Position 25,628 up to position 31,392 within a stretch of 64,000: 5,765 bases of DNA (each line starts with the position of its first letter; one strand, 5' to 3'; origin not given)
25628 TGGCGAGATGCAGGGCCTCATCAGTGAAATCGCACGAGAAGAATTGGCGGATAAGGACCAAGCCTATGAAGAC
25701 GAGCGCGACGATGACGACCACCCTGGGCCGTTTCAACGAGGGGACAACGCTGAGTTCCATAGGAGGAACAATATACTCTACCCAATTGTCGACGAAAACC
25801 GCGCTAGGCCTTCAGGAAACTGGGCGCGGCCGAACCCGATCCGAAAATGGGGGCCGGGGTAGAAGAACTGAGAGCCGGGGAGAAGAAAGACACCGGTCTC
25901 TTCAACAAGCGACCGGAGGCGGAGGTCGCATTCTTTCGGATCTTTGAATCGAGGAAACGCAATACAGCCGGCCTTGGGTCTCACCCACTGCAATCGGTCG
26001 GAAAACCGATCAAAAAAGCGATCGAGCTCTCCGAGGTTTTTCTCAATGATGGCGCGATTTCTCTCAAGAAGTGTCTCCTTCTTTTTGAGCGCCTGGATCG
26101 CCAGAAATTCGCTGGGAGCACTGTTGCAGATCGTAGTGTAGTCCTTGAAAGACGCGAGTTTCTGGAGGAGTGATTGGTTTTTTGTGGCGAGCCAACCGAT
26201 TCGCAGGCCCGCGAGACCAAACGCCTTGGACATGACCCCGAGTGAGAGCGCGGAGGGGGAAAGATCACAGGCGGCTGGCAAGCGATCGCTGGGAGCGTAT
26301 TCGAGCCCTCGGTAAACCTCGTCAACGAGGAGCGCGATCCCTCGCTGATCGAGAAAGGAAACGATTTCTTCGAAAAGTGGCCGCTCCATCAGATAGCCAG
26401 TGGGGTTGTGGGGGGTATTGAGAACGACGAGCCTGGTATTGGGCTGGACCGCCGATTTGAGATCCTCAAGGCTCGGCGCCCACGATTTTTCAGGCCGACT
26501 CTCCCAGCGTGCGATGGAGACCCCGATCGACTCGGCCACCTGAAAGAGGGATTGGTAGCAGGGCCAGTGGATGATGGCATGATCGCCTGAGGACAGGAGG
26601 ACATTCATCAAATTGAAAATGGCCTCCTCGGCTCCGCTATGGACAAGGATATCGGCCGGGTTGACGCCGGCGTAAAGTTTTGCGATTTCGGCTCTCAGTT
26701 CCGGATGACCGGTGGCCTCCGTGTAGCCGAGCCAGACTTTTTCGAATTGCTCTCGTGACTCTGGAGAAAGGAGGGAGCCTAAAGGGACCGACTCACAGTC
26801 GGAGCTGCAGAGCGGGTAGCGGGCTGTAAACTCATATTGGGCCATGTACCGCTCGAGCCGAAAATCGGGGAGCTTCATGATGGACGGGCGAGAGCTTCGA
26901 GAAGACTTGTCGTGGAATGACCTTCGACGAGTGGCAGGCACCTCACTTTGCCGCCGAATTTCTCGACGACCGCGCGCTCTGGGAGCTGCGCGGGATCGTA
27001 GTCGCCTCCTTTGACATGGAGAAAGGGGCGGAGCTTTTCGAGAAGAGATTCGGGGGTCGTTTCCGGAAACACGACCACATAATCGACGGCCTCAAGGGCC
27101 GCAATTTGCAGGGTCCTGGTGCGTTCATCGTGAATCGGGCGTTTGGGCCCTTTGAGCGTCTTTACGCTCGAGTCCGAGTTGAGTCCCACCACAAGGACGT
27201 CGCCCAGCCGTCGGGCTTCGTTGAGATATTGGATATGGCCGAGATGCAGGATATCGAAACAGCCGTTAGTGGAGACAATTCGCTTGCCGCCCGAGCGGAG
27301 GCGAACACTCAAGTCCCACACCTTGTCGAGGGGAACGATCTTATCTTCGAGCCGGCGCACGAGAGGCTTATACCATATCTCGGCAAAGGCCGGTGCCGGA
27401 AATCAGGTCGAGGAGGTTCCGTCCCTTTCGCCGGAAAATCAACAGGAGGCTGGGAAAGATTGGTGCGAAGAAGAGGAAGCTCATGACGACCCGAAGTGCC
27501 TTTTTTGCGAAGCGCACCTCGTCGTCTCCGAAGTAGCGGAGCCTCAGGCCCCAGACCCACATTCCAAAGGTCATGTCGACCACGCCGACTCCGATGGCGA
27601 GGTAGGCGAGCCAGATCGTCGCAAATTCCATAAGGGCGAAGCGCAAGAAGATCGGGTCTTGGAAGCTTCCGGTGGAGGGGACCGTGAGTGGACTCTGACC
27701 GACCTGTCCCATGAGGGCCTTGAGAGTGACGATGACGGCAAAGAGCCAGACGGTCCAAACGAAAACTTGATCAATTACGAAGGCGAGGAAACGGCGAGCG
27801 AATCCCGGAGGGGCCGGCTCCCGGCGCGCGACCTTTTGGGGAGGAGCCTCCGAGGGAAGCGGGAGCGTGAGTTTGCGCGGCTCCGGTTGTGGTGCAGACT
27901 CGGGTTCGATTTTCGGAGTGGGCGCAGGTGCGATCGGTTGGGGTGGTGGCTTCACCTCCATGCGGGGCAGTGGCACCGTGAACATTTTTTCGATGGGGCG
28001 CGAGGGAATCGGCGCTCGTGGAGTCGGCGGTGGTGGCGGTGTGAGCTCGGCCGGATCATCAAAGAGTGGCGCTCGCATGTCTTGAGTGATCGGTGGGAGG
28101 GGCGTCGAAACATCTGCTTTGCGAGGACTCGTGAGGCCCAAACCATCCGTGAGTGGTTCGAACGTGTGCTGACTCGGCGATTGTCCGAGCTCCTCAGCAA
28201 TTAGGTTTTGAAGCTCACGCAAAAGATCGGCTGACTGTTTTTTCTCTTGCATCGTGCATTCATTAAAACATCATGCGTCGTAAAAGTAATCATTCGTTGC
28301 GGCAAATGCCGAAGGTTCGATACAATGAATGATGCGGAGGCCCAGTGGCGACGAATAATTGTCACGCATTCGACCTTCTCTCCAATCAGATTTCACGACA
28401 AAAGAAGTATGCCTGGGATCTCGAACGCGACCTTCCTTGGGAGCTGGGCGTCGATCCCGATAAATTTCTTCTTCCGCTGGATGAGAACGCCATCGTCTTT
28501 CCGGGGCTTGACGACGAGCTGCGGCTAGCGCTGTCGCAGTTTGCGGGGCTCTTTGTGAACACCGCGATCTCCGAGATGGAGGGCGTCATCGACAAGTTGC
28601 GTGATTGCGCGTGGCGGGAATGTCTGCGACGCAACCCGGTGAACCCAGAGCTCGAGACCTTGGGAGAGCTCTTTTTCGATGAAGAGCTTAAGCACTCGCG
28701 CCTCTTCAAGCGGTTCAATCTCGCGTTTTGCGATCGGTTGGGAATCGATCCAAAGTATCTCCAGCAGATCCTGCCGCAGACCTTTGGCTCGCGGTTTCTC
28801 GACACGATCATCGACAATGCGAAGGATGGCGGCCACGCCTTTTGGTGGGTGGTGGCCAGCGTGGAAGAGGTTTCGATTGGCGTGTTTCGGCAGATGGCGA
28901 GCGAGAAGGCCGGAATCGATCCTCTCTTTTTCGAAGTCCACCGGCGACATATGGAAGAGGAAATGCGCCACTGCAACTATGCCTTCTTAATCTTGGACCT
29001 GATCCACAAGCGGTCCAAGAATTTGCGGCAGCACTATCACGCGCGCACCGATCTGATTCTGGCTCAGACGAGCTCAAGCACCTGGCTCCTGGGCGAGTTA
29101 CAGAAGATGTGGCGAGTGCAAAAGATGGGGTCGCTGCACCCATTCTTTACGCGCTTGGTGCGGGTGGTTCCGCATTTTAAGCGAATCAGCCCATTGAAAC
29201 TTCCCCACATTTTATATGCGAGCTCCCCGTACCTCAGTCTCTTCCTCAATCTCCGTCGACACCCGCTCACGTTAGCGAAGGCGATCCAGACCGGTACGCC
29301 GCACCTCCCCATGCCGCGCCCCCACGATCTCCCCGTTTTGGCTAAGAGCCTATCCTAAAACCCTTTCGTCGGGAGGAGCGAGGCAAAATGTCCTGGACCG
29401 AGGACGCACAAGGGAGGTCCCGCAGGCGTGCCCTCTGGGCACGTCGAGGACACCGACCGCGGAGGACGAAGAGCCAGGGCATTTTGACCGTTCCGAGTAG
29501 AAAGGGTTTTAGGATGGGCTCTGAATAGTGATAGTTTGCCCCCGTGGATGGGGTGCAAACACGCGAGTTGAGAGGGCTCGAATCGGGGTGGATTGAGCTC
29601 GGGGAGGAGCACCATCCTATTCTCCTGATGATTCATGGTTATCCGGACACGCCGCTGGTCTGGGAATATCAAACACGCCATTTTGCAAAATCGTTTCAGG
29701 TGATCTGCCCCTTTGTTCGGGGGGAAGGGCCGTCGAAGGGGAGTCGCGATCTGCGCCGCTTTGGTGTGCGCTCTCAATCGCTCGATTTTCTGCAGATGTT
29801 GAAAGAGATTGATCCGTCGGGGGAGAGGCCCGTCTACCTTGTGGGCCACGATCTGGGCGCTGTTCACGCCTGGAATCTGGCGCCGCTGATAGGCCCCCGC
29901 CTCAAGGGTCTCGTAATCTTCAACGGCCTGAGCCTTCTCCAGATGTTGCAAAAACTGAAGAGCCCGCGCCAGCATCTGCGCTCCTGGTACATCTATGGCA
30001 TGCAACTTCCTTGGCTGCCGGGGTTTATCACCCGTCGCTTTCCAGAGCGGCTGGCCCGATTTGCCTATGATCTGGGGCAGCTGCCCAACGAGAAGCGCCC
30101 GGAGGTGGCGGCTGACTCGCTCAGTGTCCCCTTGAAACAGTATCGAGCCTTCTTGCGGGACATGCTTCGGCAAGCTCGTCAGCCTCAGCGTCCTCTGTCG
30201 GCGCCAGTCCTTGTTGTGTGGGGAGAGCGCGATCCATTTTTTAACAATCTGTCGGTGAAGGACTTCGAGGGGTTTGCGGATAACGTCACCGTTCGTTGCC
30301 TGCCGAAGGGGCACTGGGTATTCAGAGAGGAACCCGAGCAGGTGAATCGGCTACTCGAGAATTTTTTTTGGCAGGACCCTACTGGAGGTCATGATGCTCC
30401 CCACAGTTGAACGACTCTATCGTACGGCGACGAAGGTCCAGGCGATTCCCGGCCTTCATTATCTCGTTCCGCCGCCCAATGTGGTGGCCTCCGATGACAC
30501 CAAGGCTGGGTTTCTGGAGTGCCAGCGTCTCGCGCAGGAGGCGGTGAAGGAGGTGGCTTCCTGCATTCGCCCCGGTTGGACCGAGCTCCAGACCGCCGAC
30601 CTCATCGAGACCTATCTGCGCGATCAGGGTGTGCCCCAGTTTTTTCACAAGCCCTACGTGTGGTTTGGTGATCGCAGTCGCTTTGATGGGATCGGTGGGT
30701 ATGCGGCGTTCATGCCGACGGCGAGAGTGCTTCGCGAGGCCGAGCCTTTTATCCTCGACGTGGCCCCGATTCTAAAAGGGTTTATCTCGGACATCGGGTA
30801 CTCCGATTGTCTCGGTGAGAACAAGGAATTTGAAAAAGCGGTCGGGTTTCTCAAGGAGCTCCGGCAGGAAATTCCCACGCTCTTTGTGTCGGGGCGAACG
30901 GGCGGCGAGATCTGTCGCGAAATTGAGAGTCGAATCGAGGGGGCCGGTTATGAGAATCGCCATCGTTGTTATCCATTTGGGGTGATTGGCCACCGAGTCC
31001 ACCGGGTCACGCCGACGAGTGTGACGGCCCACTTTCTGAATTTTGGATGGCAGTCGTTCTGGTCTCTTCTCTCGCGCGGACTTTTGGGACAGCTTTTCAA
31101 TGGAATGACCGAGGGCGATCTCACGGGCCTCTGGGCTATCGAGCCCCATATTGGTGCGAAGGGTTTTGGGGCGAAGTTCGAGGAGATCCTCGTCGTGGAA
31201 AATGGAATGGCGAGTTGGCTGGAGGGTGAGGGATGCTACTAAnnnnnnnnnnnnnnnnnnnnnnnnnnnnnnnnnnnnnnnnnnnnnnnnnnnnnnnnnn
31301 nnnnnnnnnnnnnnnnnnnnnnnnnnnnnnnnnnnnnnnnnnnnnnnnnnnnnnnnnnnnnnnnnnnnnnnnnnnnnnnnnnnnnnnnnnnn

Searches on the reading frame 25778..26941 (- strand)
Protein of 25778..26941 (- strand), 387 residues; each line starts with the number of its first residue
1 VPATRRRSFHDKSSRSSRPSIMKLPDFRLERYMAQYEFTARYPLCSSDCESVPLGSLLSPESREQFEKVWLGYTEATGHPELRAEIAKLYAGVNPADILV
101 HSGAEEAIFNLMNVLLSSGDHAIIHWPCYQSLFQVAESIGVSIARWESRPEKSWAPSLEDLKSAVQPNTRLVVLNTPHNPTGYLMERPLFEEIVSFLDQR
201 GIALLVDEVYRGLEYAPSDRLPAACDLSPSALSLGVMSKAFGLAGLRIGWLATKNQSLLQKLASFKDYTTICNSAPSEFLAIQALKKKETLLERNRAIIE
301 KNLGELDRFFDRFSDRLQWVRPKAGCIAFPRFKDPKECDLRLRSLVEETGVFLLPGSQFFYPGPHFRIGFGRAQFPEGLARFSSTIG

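Call 48: search_protein_families(library=pfam, proteins=[window:25778-26941:-], max_evalue=0.001)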
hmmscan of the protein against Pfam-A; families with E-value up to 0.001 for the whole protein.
window:25778-26941:- (387 aa): 4 families
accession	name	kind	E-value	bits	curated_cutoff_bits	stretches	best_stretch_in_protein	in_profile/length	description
PF00155.27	Aminotran_1_2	-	1.2e-45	156.7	19.7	1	69-370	34-346/361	Aminotransferase class I and II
PF01053.26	Cys_Met_Meta_PP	-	1e-08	34.6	27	1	81-210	56-176/381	Cys/Met metabolism PLP-dependent enzyme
PF00266.25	Aminotran_5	-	2.6e-07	30.4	21.5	1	80-209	46-177/371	Aminotransferase class-V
PF04864.19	Alliinase_C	-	9.7e-06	25.2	22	1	163-290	132-245/363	Allinase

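Call 49: search_protein_families(library=ncbifam, proteins=[window:25778-26941:-], max_evalue=0.0001)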
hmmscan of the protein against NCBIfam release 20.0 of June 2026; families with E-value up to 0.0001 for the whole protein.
window:25778-26941:- (387 aa): 80 families (the best 25 are shown)
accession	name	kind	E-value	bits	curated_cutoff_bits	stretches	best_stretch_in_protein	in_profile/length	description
NF041364.1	GntC_guanitoxin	equivalog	3.8e-83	279.3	415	1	44-383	3-354/356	guanitoxin biosynthesis PLP-dependent (S)-gamma-hydroxy-L-arginine cyclodehydratase GntC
NF005593.0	PRK07324.1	equivalog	5.1e-80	269.3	476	1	22-384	1-366/373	aminotransferase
TIGR03947.1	viomycin_VioD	equivalog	1.2e-61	208.6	390.9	1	29-384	1-357/359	capreomycidine synthase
NF004770.0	PRK06108.1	subfamily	1.6e-37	129.3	422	1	73-377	69-383/396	pyridoxal phosphate-dependent aminotransferase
NF041091.1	asp_aminotase_Arch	equivalog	5.8e-35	120.8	550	1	67-373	54-360/376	aspartate aminotransferase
NF005732.0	PRK07550.1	equivalog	7e-35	120.8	366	1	71-372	64-371/389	aminotransferase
NF052290.2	MocR_like_YczR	exception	1.9e-33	115.9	487.4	1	75-371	139-441/458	MocR-like transcription factor YczR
NF005744.0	PRK07568.1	subfamily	9e-31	107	389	1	64-293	53-288/398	pyridoxal phosphate-dependent aminotransferase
NF006514.0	PRK08960.1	equivalog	6.8e-29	100.9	554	1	72-298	64-293/388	pyridoxal phosphate-dependent aminotransferase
TIGR01264.1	tyr_amTase_E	equivalog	2.2e-28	99.2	474.25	1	69-369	65-380/403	tyrosine transaminase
TIGR01265.1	tyr_nico_aTase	subfamily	4.8e-28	98.2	292.45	1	70-373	66-384/403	tyrosine/nicotianamine family aminotransferase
NF004975.0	PRK06348.1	equivalog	4.9e-28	98.2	549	1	68-361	57-355/384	pyridoxal phosphate-dependent aminotransferase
NF006569.0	PRK09082.1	subfamily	6.3e-27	94.7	420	1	73-359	63-355/386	methionine aminotransferase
NF006230.0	PRK08363.1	equivalog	7.2e-27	94.2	534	1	73-370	66-374/398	alanine aminotransferase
NF005305.0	PRK06836.1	equivalog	1.2e-26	93.9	376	1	64-370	62-373/396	pyridoxal phosphate-dependent aminotransferase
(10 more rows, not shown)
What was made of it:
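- Tried and rejected: The only class I/II aminotransferase (25778-26941) is GntC/VioD-like, not a serine palmitoyltransferase (calls 48, 49).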

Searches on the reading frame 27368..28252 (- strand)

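Call 48: search_protein_families(library=pfam, proteins=[window:27368-28252:-], max_evalue=0.001)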
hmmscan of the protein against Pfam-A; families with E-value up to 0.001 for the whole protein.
window:27368-28252:- (294 aa): 1 family
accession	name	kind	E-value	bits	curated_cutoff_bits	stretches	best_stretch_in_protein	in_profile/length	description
PF06271.18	RDD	-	8.5e-10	39.5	24.1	1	148-286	1-137/137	RDD family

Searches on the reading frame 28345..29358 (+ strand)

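Call 48: search_protein_families(library=pfam, proteins=[window:28345-29358:+], max_evalue=0.001)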
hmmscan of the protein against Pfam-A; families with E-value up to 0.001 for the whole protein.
window:28345-29358:+ (337 aa): 1 family
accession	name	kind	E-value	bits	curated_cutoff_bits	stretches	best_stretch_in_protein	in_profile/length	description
PF11583.14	AurF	-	5.8e-09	35.9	29.6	1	23-233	19-223/282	P-aminobenzoate N-oxygenase AurF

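Call 49: search_protein_families(library=ncbifam, proteins=[window:28345-29358:+], max_evalue=0.0001)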
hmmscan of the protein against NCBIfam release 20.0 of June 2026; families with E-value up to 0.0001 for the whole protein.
window:28345-29358:+ (337 aa): 0 families

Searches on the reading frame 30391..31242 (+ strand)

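Call 48: search_protein_families(library=pfam, proteins=[window:30391-31242:+], max_evalue=0.001)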
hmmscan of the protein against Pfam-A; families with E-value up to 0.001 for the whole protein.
window:30391-31242:+ (283 aa): 1 family
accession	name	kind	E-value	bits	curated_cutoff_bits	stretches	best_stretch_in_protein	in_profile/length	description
PF00557.29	Peptidase_M24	-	3.7e-17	63.2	23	1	43-270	5-207/208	Metallopeptidase family M24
